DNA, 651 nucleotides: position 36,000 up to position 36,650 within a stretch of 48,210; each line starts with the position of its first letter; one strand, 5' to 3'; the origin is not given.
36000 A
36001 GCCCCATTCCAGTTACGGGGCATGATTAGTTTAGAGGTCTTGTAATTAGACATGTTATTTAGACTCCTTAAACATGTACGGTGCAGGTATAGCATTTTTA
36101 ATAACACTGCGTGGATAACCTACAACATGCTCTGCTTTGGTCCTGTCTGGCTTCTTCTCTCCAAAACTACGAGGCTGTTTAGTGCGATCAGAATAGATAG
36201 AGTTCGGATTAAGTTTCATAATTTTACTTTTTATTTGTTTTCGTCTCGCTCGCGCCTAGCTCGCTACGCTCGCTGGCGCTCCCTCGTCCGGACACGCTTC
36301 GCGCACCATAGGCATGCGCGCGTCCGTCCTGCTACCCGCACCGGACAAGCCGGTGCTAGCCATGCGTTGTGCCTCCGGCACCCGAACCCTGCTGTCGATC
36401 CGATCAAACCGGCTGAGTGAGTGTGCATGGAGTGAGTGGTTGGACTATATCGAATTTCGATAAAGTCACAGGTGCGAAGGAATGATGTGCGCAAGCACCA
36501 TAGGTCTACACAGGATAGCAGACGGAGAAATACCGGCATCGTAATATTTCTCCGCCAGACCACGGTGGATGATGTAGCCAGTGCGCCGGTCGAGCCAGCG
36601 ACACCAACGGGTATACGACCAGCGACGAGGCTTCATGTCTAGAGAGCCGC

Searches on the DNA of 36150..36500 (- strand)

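Call 11: search_rna_families(source=window, start=36150, end=36500, threshold=evalue, max_evalue=10)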
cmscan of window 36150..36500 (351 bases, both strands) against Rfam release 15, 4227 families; matches with E-value up to 10: 3.
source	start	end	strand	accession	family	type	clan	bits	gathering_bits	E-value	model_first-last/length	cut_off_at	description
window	36393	36467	-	RF01529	CC3552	Gene; sRNA;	-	14.9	50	3.9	1-106/106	no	Cauldobacter sRNA CC3552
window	36448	36470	+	RF01108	BMV3_UPD-PK1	Cis-reg;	-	12.9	38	9.7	1-26/26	no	Pseudoknot of upstream pseudoknot domain (UPD) of the 3'UTR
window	36249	36309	-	RF01763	Guanidine-III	Cis-reg; riboswitch;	-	12.5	36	3.1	1-67/67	no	Guanidine-III riboswitch aptamer (yKKC-III)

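Call 122: search_dna_similar(query=window:36220-36443:-, collection=phages, mode=distant, max_evalue=0.01)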
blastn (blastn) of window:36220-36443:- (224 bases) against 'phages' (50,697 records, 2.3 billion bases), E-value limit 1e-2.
No match.
